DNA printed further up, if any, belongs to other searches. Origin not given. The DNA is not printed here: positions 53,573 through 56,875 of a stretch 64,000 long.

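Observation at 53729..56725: Solitary 1000-aa nuclease-like / N6-adenine-MTase / specificity fusion with an unplaceable N-terminal third: candidate uncharacterised defence enzyme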

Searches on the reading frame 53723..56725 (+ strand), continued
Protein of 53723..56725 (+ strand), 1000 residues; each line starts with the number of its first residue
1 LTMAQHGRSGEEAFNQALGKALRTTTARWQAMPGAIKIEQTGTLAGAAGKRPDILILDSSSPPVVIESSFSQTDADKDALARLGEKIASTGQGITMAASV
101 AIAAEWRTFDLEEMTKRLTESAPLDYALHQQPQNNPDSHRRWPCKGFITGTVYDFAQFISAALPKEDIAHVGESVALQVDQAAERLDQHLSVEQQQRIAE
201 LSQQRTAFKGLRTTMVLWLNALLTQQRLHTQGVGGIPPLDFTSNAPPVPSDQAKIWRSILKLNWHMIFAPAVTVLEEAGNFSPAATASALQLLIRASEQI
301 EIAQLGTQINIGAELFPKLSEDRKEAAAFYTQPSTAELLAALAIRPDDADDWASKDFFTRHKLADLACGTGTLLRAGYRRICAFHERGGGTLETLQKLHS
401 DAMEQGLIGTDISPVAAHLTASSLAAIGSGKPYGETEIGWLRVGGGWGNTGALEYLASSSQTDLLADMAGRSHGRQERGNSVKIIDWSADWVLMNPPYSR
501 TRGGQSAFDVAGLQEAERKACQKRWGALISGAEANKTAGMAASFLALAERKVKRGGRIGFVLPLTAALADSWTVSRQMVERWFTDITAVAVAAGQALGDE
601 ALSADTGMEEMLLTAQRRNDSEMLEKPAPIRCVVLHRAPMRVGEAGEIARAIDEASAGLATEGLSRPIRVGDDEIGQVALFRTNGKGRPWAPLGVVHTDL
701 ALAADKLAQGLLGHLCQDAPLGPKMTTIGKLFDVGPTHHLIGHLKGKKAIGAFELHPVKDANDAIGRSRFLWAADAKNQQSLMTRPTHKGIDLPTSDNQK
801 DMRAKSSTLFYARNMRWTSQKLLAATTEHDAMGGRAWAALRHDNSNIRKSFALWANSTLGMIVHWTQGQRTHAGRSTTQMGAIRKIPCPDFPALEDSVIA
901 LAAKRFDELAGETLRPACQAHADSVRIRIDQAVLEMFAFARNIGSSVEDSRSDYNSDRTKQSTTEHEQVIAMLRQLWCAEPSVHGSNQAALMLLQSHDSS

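Call 26: predict_structure(alignment_id=A1)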
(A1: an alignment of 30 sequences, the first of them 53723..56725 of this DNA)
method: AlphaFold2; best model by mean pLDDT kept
length: 1000 residues; sequences in the alignment: 30
mean_pLDDT: 83.6   pTM: 0.86
mean pLDDT of the five models: 83.6, 82.7, 79.6, 77.4, 77.4
residues with pLDDT >= 90: 429; 70-90: 426; 50-70: 107; < 50: 38
segments of 3 or more residues with pLDDT < 50: 1-5, 324-327, 465-478, 501-505, 944-951
pLDDT, mean of each block of 10 residues (from residue 1): 52 95 92 91 78 91 93 95 91 93 92 94 94 87 94 92 84 90 92 88 73 88 87 85 87 90 72 90 94 92 79 69 53 90 92 92 84 91 93 90 87 76 76 74 80 88 51 41 88 80 55 80 89 84 93 95 85 92 94 65 67 94 84 90 92 89 83 93 87 86 87 73 88 76 57 81 81 85 90 74 87 87 92 87 95 95 80 65 89 89 95 94 95 81 47 56 79 90 85 77
secondary structure, 60 per line:
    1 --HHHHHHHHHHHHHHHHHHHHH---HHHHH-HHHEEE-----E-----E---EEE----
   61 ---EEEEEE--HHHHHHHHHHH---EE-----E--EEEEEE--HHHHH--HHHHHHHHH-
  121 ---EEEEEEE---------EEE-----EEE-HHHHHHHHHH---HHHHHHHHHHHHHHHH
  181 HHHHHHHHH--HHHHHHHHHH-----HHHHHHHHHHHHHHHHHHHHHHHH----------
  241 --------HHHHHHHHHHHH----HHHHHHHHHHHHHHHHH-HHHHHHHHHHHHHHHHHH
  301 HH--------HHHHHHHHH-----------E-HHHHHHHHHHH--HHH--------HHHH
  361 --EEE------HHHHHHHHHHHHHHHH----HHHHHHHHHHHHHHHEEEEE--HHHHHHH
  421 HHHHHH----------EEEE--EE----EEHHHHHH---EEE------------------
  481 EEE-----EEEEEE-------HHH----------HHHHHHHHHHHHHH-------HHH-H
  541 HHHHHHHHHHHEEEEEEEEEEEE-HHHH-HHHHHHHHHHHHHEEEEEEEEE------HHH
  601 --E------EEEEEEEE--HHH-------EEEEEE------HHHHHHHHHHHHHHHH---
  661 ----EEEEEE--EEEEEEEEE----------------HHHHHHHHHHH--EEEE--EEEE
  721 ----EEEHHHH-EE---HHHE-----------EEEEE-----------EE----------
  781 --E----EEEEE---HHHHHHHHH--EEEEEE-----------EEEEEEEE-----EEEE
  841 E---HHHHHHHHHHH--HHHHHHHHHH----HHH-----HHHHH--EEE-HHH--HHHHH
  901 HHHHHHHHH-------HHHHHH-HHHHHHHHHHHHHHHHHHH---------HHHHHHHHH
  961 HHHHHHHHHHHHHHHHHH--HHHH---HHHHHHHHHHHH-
elements in order (helices of 4 or more, strands of 3 or more residues): H3-23 H27-31 E36-38 E54-56 E64-69 H72-82 E96-101 H104-108 H111-119 E124-130 E140-142 E148-150 H152-161 H165-189 H192-201 H207-230 H249-260 H265-281 H283-302 H311-319 H333-343 H357-360 E363-365 H372-387 H392-406 E407-411 H414-426 E437-440 H451-456 E460-462 E481-483 E489-494 H515-528 H540-551 E552-563 H565-568 H570-582 E583-591 E610-617 E630-635 H642-657 E665-670 E673-681 H698-708 E711-714 E717-720 E725-727 H728-731 E753-757 E788-792 H796-804 E807-812 E824-831 E837-841 H845-855 H858-867 H880-884 E887-889 H896-909 H917-922 H924-942 H952-978 H981-984 H988-999

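Call 29: fold_search(model_id=the predicted structure, library=pdb)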
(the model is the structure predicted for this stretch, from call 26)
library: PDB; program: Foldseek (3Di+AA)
matches with E <= 10: 724; with E <= 0.001: 86
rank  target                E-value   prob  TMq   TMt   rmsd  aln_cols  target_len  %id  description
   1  3s1s                  4.8e-18  1.00  0.35  0.39  16.3      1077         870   11  Characterization and crystal structure of the type IIG restriction endonuclease BpuSI (released 2011-07-13)
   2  9ewz_C                1.1e-12  1.00  0.45  0.38  10.7      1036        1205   12  Cryo-EM structure of the E. coli BrxX methyltransferase in complex with DNA (released 2025-03-05)
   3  8c45_B                1.3e-12  1.00  0.45  0.38  13.9      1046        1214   11  PglX methyltransferase from the Salmonella BREX phage defence system (aka BrxX) (released 2024-07-10)
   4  8c45_A                1.7e-12  1.00  0.44  0.37  13.7      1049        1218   10  PglX methyltransferase from the Salmonella BREX phage defence system (aka BrxX) (released 2024-07-10)
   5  7lni_A                2.1e-12  1.00  0.38  0.65   6.9       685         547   11  SeMet CamA Adenine Methyltransferase Complexed to Cognate Substrate DNA (released 2021-05-19)
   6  7eew_A                2.5e-12  1.00  0.26  0.40  26.2       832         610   10  Crystal structure of the intact MTase from Vibrio vulnificus YJ016 in complex with the DNA-mimicking Ocr protein and t (released 2022-03-23)
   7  7lo5_C                4.2e-12  1.00  0.34  0.34   9.9       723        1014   12  cryoEM structure DrdV-DNA complex (released 2021-03-17)
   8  8q56_A                4.6e-12  1.00  0.44  0.37  11.9      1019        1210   12  PglX methyltransferase of Salmonella BREX phage defence system (aka BrxX) bound to inhibitor Ocr (released 2024-08-21)
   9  7lni_C                6.3e-12  1.00  0.36  0.62   7.8       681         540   11  SeMet CamA Adenine Methyltransferase Complexed to Cognate Substrate DNA (released 2021-05-19)
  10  7lt5_B                6.6e-12  1.00  0.38  0.61   8.2       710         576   11  CamA Adenine Methyltransferase Complexed to Cognate Substrate DNA and Cofactor SAH (released 2021-05-19)
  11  7rfn_C                8.7e-12  1.00  0.36  0.62   7.7       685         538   11  CamA Adenine Methyltransferase Complexed to Cognate Substrate DNA and Inhibitor SGC8158 (released 2021-09-15)
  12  4xqk_A                1.1e-11  1.00  0.36  0.26  11.8       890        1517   12  ATP-dependent Type ISP restriction-modification enzyme LlaBIII bound to DNA (released 2015-09-16)
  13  7rfm_B                1.2e-11  1.00  0.37  0.61   8.6       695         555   10  CamA Adenine Methyltransferase Complexed to Cognate Substrate DNA and Inhibitor EPZ004777 (released 2021-09-15)
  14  7lo5_D                1.2e-11  1.00  0.32  0.32  10.9       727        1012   12  cryoEM structure DrdV-DNA complex (released 2021-03-17)
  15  7lt5_C                2.0e-11  1.00  0.37  0.61   8.1       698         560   12  CamA Adenine Methyltransferase Complexed to Cognate Substrate DNA and Cofactor SAH (released 2021-05-19)
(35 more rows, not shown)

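Call 35: search_protein_representatives(alignment_id=A1)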
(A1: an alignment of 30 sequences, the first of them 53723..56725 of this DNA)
Query: 30 sequences, 981 profile positions. Proteins with E-value up to 0.001 (for the whole library): 3614; up to 1e-10: 2433; up to 1e-30: 1056. The best 150 are listed.
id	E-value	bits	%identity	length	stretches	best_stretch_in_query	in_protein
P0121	0.0e+00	1436.0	-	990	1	4-970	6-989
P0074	0.0e+00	1425.0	-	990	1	5-978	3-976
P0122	0.0e+00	1352.8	-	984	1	6-978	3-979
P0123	0.0e+00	1317.4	-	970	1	5-978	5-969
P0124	0.0e+00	1302.2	-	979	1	8-978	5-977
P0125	0.0e+00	1300.5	-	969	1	3-969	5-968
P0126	0.0e+00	1288.1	-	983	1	6-977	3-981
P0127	0.0e+00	1281.2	-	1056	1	4-978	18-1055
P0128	0.0e+00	1243.7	-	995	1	8-978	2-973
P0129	0.0e+00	1223.5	-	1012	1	3-970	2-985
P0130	0.0e+00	1207.6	-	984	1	6-979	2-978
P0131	0.0e+00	1205.5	-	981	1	5-979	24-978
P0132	0.0e+00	1160.4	-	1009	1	5-980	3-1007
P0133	0.0e+00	1133.0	-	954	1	7-967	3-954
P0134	0.0e+00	1128.0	-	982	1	9-978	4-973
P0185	9.3e-209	712.2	-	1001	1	3-976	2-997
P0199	3.7e-180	617.6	-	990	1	10-968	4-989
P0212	3.1e-163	561.5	-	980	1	9-966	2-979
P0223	5.1e-154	531.0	-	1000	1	9-974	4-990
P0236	5.4e-149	514.4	-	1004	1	5-971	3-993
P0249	3.7e-145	501.7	-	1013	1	4-975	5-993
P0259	7.3e-142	490.8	-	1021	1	3-976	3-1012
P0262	9.3e-142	490.4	-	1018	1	7-971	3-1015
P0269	8.5e-140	483.9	-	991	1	9-975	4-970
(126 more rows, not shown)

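Call 38: search_protein_families(library=pfam, proteins=[P0185, P0199, P0212, P0223, P0236, P0249, P0259, P0262, P0269], max_evalue=0.01)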
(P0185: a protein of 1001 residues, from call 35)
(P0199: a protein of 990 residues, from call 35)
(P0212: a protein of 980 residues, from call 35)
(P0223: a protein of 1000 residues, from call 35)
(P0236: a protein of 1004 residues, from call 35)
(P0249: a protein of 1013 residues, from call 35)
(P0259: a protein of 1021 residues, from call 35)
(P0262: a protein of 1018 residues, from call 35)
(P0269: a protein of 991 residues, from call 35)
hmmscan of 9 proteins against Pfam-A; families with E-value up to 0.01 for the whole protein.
P0185 (1001 aa): 0 families

P0199 (990 aa): 2 families
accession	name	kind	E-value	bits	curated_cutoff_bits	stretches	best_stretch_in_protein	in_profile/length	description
PF07669.17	Eco57I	-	8.3e-06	26.4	25.3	1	425-610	3-146/171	Eco57I restriction-modification methylase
PF02384.22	N6_Mtase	-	0.00015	21.6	20.4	0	520-599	122-185/311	N-6 DNA Methylase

P0212 (980 aa): 3 families
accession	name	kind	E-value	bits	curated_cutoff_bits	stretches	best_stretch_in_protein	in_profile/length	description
PF02384.22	N6_Mtase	-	2.6e-06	27.4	20.4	0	324-393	5-69/311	N-6 DNA Methylase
PF07669.17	Eco57I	-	3.2e-06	27.8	25.3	1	413-599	3-154/171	Eco57I restriction-modification methylase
PF05175.20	MTS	-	0.0038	17.3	23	0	488-520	83-112/170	Methyltransferase small domain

P0223 (1000 aa): 2 families
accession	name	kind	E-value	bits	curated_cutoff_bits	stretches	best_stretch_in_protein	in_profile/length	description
PF07669.17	Eco57I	-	2.3e-06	28.2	25.3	1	488-592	71-155/171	Eco57I restriction-modification methylase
PF02384.22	N6_Mtase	-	0.0095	15.7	20.4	0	488-642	122-248/311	N-6 DNA Methylase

P0236 (1004 aa): 0 families

P0249 (1013 aa): 1 family
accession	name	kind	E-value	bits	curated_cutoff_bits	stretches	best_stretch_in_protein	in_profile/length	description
PF07669.17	Eco57I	-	1.4e-05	25.7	25.3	1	491-593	70-153/171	Eco57I restriction-modification methylase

P0259 (1021 aa): 2 families
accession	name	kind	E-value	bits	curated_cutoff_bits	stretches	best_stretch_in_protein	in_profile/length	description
PF07669.17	Eco57I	-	8.6e-05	23.1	25.3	1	405-600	2-148/171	Eco57I restriction-modification methylase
PF05175.20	MTS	-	0.00028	21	23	1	488-523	83-118/170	Methyltransferase small domain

P0262 (1018 aa): 0 families

P0269 (991 aa): 1 family
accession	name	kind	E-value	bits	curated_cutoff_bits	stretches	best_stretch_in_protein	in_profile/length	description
PF07669.17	Eco57I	-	0.0034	17.9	25.3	0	487-605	65-162/171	Eco57I restriction-modification methylase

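Call 40: search_solved_structures(query=A1, max_evalue=1, show_alignments=3)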
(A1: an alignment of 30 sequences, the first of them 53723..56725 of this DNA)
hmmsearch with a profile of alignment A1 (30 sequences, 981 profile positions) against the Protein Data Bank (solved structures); distinct sequences matched with E-value up to 1: 3.
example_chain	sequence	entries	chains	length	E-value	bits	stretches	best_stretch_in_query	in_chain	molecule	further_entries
9ewz_C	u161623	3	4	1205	0.56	11.2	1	363-422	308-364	Adenine-specific methyltransferase BrxX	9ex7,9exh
8zek_A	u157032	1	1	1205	0.56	11.2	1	363-422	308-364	site-specific DNA-methyltransferase (adenine-specific)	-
4xqk_A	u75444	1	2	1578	0.77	10.7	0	489-601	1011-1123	LlaBIII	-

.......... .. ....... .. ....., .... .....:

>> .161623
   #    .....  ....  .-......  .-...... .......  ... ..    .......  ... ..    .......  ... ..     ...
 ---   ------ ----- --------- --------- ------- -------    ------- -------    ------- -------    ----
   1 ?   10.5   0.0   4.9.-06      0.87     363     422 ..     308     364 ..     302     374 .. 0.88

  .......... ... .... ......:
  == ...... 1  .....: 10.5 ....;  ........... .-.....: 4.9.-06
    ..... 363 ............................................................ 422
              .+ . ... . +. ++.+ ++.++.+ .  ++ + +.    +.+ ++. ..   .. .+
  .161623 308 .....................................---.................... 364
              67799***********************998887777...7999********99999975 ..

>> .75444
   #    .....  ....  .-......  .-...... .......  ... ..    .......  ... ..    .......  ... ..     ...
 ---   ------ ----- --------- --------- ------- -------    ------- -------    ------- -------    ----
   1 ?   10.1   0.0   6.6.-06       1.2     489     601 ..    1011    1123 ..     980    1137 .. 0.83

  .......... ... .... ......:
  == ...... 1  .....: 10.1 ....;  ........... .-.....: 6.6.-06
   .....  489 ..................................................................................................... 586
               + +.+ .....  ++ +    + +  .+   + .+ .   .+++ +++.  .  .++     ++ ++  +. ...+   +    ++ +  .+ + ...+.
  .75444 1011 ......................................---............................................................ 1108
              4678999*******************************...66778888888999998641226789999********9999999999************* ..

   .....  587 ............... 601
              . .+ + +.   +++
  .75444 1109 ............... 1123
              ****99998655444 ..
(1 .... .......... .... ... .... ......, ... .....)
